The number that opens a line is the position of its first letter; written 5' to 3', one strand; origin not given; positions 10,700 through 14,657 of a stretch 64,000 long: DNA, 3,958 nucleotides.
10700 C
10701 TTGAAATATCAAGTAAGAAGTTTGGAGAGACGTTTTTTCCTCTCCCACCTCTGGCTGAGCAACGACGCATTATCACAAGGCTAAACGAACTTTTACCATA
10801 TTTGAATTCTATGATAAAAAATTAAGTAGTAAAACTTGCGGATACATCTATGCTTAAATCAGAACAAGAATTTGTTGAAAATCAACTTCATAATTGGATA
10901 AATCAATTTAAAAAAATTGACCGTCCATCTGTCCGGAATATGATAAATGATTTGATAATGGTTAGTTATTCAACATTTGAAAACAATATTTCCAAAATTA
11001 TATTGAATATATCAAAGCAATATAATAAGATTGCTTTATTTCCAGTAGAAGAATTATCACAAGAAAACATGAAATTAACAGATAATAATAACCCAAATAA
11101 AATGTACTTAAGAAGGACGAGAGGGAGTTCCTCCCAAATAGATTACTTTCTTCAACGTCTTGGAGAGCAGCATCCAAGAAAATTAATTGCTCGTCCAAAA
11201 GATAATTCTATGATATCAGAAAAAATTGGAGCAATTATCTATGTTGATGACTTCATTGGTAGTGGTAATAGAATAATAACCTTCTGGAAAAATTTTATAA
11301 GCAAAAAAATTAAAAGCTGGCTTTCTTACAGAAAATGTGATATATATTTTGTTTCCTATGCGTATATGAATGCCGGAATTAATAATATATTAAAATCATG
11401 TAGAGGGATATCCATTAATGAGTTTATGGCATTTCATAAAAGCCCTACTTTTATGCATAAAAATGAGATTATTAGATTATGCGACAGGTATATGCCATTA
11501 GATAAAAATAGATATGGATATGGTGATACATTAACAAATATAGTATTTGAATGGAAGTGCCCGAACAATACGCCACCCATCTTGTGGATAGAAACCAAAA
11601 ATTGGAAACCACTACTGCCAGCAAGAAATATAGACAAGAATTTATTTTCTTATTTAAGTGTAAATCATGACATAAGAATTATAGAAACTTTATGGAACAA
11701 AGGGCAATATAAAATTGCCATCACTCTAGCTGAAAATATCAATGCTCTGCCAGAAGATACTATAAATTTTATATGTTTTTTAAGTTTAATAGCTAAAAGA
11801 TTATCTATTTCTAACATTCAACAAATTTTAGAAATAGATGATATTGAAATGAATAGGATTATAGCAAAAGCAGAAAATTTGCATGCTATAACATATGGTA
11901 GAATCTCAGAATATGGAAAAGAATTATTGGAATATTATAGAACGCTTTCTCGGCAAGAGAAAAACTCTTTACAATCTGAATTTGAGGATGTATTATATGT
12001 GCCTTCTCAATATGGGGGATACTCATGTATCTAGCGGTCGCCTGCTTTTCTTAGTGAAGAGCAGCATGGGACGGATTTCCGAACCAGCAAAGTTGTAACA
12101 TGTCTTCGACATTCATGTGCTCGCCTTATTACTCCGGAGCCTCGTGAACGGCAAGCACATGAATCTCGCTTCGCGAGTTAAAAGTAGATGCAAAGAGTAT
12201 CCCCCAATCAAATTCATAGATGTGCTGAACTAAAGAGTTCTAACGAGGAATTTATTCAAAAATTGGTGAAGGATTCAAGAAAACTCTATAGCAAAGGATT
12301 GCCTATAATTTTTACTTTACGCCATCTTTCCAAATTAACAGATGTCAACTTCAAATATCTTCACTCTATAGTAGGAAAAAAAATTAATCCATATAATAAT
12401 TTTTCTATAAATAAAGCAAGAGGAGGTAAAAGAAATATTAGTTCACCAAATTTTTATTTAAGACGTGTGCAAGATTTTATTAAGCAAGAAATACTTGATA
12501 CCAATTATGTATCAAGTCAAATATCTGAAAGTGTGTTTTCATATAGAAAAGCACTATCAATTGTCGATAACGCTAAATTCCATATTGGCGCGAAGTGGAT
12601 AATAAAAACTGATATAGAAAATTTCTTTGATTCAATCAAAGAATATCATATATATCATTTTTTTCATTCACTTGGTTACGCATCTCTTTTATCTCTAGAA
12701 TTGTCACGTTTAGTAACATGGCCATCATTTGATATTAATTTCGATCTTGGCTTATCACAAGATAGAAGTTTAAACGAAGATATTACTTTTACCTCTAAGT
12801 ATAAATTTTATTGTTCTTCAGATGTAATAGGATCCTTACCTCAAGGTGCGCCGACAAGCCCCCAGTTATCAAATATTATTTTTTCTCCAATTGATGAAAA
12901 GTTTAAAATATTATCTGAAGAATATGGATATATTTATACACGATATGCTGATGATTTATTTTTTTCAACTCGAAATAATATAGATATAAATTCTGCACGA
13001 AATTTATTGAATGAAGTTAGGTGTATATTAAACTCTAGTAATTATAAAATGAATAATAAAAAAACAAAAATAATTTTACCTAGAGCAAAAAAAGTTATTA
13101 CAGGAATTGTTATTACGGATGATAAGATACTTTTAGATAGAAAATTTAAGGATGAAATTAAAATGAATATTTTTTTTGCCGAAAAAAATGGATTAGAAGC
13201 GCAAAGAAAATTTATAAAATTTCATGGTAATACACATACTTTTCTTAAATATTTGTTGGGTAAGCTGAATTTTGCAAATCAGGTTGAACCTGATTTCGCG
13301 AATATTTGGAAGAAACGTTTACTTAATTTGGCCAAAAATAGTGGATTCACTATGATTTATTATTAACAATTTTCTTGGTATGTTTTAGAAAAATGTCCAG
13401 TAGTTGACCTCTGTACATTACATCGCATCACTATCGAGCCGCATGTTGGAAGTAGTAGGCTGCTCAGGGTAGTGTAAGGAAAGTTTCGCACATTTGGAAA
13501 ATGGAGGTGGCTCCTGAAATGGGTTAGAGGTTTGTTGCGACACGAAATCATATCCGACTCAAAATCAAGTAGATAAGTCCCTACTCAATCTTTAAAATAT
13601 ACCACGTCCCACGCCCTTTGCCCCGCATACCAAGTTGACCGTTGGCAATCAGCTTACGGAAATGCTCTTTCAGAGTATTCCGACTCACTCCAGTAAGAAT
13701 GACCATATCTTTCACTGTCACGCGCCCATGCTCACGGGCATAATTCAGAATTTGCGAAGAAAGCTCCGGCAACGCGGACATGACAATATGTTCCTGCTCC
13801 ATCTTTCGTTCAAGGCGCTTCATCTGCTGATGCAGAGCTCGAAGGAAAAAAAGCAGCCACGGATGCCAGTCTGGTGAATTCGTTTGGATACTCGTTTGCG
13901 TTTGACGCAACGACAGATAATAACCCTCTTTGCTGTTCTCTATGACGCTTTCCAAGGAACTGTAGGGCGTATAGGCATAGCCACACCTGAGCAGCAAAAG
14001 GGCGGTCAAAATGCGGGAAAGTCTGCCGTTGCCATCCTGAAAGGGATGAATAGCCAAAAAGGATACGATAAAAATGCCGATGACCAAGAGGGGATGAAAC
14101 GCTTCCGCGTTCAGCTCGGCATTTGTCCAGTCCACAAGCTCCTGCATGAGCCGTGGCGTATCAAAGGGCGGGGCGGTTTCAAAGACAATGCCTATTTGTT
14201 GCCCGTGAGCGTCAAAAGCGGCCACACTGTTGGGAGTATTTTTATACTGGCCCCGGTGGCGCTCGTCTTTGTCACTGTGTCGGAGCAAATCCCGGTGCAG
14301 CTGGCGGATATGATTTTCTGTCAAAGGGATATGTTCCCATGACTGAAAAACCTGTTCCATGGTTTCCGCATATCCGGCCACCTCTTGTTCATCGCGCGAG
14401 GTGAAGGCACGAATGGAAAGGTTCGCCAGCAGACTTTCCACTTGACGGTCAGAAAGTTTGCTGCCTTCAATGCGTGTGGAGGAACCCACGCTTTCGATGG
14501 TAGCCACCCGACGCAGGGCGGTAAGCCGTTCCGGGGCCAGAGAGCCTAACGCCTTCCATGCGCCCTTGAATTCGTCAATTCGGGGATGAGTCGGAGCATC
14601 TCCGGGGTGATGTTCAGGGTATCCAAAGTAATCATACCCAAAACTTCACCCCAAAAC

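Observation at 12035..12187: Structured 153-bp spacer upstream of the RT: candidate msr/msd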

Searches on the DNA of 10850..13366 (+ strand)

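Call 29: build_rna_model(alignment_id=A3)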
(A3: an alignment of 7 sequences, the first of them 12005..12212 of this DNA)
Model R1 built from alignment A3 (7 sequences, 218 columns); structure: RNAalifold consensus.
model positions 207; base pairs 45; branch points 4; effective number of sequences 1.79; information 0.59 bits per position. Calibrated on 0.2 Mb of random sequence (short: E-values are rough).
structure used (alignment columns):
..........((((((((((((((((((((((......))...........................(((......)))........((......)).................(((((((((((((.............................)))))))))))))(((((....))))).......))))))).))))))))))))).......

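Call 33: search_with_rna_model(model_id=R1, sources=[L004, L005, L006, L007, L008, L009, L010, L011, L012, L013, L014, L015, L016, L017, L018, L019, L020, L021, L022, L023, L024, L025, L026, L027, L028, L029, L030, L031, L032, L033, L034, L035, L036, L037, L038, L039, L040, L041, L042, L043, L044, L045, L046, L047, L048, L049, L050, L051, L052, L053, L054, L055, L056, L057, L058, L059, L060, L061, L062, L063, L064, L065, L066, L067, L068, L069, L070, L071, L072, L073, L074, L075, L076, L077, L078, L079, L080, L081, L082, L083, L084, L088, window], max_evalue=1, show_alignments=4)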
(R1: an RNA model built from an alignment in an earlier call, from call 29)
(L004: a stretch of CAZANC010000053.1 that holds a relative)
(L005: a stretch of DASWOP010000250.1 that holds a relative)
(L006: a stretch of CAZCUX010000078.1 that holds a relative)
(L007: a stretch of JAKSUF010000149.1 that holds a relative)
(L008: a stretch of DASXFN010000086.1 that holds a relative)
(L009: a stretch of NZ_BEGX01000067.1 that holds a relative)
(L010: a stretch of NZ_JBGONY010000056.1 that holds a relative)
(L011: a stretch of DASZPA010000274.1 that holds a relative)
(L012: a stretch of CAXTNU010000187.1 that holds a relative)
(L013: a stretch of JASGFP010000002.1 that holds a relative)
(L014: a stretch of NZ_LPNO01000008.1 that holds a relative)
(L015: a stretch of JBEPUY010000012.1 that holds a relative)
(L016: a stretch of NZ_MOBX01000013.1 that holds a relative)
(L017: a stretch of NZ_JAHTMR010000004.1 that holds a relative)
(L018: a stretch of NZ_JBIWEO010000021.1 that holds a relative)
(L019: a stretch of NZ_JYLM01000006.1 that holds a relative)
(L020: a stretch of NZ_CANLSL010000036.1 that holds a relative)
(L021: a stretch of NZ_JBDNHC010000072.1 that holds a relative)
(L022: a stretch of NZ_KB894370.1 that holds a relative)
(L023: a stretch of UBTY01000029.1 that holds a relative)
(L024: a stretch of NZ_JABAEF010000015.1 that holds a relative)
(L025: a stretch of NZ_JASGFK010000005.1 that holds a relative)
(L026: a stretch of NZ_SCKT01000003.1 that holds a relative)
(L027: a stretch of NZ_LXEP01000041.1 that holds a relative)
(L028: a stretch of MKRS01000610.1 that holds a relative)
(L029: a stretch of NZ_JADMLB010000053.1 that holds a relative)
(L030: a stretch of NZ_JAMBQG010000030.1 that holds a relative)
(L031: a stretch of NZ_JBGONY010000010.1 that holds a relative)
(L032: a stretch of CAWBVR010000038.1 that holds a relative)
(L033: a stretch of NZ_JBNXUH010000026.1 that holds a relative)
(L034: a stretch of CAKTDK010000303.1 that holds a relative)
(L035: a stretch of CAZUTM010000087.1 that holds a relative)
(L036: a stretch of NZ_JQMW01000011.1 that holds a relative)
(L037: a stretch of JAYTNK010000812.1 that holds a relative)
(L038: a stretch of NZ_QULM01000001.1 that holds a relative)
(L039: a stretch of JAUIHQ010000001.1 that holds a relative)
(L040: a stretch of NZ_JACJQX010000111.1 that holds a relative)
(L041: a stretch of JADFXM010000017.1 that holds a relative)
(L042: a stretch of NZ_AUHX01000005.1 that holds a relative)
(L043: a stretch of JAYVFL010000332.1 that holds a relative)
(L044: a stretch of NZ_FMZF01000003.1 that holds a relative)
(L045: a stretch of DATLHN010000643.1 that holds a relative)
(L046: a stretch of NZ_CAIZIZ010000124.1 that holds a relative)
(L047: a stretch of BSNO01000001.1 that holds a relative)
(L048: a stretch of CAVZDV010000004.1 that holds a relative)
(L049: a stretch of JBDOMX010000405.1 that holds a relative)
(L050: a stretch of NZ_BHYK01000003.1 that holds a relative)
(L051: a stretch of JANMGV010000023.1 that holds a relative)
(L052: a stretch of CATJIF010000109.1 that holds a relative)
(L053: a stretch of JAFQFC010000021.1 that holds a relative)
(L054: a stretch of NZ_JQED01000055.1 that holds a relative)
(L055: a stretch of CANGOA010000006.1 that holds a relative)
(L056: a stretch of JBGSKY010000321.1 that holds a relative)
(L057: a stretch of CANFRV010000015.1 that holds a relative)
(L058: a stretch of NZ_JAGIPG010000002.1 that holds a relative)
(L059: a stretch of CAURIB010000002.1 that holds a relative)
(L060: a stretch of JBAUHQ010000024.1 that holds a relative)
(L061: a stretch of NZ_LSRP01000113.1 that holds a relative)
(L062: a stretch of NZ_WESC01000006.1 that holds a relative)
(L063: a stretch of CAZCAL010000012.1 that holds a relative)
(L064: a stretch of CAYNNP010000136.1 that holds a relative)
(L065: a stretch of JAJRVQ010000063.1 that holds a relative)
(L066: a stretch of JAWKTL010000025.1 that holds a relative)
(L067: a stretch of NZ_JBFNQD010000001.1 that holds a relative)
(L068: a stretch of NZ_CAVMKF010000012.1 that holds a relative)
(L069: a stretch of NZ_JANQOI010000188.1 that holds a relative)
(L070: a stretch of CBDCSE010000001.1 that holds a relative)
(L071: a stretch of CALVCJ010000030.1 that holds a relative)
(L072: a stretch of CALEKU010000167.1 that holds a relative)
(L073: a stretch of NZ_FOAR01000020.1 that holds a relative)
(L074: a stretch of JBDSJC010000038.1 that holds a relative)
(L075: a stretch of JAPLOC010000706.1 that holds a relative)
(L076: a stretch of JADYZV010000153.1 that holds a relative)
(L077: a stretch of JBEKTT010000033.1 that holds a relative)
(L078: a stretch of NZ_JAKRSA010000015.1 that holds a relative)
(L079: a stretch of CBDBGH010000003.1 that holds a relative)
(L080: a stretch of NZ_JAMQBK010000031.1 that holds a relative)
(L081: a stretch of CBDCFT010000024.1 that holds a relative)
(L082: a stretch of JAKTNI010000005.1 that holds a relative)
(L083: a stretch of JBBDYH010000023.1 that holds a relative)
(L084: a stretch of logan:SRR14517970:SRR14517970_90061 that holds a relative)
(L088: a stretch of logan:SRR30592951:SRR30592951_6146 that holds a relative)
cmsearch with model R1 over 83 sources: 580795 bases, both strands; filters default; matches with E-value up to 1: 9.
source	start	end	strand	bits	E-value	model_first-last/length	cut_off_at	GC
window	12005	12212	+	210.1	3.8e-60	1-207/207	no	0.47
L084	1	122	+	114.4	7.9e-32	85-207/207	5'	0.45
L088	2808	2977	+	43.3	9.1e-11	1-207/207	no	0.39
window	12007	12214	-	31.1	3.6e-07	1-207/207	no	0.47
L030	2808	2878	-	17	0.0054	1-207/207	no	0.35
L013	2798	2863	+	15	0.021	104-172/207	no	0.7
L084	1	126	-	10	0.62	1-177/207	3'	0.44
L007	1352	1413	+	9.7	0.79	1-207/207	no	0.27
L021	966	1033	+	9.4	0.93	106-172/207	no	0.57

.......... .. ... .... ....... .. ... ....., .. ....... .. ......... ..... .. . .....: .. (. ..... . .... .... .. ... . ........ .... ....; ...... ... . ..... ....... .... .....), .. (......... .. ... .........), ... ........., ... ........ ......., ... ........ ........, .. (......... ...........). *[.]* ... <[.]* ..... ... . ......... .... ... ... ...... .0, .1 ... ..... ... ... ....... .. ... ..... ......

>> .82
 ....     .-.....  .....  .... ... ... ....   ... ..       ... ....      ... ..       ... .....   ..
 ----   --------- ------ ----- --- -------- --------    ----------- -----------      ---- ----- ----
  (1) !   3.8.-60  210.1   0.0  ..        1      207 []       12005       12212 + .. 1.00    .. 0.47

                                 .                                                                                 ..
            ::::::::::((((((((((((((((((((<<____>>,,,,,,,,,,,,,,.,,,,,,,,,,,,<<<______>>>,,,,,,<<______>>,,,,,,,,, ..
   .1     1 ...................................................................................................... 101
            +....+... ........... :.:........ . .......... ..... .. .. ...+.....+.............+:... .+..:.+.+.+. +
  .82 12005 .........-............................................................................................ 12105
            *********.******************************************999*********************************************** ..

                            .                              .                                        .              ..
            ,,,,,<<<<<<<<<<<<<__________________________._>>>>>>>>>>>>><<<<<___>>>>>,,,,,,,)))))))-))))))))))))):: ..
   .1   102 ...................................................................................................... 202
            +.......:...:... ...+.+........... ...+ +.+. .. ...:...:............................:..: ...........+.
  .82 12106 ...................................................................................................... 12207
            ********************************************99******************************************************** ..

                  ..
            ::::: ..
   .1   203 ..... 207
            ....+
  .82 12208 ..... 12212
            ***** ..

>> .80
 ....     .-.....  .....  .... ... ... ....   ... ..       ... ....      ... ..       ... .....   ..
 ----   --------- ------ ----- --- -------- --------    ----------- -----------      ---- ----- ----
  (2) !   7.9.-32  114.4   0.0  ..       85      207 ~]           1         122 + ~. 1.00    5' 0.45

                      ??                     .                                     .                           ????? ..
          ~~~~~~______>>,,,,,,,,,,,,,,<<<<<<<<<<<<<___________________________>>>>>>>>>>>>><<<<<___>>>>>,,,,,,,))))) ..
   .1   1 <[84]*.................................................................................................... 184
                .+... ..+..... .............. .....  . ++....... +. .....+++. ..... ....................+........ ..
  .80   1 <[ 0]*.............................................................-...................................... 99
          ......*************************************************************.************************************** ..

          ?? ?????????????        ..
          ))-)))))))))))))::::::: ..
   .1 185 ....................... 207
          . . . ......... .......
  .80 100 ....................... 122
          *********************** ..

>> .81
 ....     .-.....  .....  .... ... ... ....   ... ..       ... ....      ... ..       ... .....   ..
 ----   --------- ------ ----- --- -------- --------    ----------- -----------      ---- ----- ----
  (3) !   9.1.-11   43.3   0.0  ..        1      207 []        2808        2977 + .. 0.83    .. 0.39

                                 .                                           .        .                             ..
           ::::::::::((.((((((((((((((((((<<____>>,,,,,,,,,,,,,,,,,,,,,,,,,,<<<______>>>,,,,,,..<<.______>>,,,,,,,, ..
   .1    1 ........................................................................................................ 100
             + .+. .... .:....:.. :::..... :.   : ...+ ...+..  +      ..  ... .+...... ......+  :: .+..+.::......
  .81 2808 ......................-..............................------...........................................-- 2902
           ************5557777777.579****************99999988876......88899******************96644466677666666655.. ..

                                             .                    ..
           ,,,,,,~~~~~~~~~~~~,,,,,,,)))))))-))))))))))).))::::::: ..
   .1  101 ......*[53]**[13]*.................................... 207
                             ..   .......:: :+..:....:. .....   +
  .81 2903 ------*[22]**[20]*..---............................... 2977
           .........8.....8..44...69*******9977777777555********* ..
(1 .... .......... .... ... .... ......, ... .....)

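Call 63: search_dna_similar(query=window:10850-13366:+, collection=plasmids, mode=distant, max_rows=8)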
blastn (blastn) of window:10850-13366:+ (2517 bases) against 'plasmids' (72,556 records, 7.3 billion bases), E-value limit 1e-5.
No match.

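Call 64: search_dna_similar(query=L006:1443-4047:+, collection=ecoli_genomes, mode=distant, max_rows=6)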
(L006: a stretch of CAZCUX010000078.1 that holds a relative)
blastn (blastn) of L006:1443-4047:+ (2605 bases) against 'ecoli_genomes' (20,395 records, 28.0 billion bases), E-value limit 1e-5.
No match.

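Call 71: search_with_rna_model(model_id=R1, sources=[L094, L095, L096, L097, L098, L099, L100, L101, L092, L093], max_evalue=1)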
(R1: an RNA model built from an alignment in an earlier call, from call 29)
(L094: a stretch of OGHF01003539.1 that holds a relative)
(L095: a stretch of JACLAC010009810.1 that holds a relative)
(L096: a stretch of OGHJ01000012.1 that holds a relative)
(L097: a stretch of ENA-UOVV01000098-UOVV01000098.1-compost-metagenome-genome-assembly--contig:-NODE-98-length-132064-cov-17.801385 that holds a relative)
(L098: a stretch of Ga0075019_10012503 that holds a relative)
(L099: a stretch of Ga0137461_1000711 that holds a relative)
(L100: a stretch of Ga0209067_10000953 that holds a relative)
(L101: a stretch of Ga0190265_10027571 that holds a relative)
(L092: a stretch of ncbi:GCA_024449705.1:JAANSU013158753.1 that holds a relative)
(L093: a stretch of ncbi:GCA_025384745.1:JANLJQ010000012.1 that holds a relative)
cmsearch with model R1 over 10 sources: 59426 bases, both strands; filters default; matches with E-value up to 1: 4.
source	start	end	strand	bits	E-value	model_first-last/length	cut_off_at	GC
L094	5941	6148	+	210.1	3.9e-61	1-207/207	no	0.47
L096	96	298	-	196.4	4.4e-57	1-207/207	no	0.48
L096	92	295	+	35.8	1.4e-09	1-207/207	no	0.48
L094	5943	6150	-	31.1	3.7e-08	1-207/207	no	0.47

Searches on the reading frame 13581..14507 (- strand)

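Call 3: search_protein_families(library=pfam, proteins=[window:13581-14507:-], max_evalue=0.01)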
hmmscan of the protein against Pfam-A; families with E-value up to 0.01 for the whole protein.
window:13581-14507:- (308 aa): 4 families
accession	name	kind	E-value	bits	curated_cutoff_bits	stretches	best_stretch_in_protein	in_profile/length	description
PF02661.23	Fic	-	3.4e-19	69.9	24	1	61-172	1-93/93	Fic/DOC family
PF22168.2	DIP2311-like_C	-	1.5e-05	25.6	27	1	250-305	7-62/63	Transcriptional regulator DIP2311-like, C-terminal domain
PF06163.17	DUF977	-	8.2e-05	23.1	22.1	1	248-297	12-61/134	Bacterial protein of unknown function (DUF977)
PF13412.12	HTH_24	-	0.00012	22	21.9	1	252-290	7-45/48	Winged helix-turn-helix DNA-binding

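Call 6: search_protein_families(library=padloc, proteins=[window:13581-14507:-], max_evalue=0.001)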
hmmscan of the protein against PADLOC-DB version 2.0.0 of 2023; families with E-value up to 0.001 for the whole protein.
window:13581-14507:- (308 aa): 8 families
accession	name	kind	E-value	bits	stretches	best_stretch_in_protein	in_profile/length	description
PDLC03963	SoFic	-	8.8e-51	171.4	1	8-304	62-350/361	-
PDLC04836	PDC-S04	-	7.8e-22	75.6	1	9-205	32-214/244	-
PDLC04840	PDC-S04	-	3e-20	70.9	1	9-175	18-177/227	-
PDLC04837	PDC-S04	-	3.1e-19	67.2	1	10-168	33-179/234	-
PDLC04966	PDC-S24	-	2.1e-15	54.6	1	41-178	214-342/497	-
PDLC04839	PDC-S04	-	1e-14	52.7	1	142-202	129-185/205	-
PDLC04838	PDC-S04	-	4.2e-07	28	1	146-180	136-170/209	-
PDLC01850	CARF3--CARF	-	0.00067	17.6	0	230-300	127-197/209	-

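Call 7: search_protein_families(library=ncbifam, proteins=[window:13581-14507:-], max_evalue=0.001)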
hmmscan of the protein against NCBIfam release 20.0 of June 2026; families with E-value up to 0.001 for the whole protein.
window:13581-14507:- (308 aa): 2 families
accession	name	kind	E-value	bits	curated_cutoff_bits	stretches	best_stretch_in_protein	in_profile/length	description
NF046030.1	ProtAdlyltaseSoFic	equivalog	5.1e-19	68.4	550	1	42-238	93-272/361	protein adenylyltransferase Fic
TIGR02613.1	mob_myst_B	hypoth_equivalog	2.3e-08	34.1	124.4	1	66-186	40-155/186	mobile mystery protein B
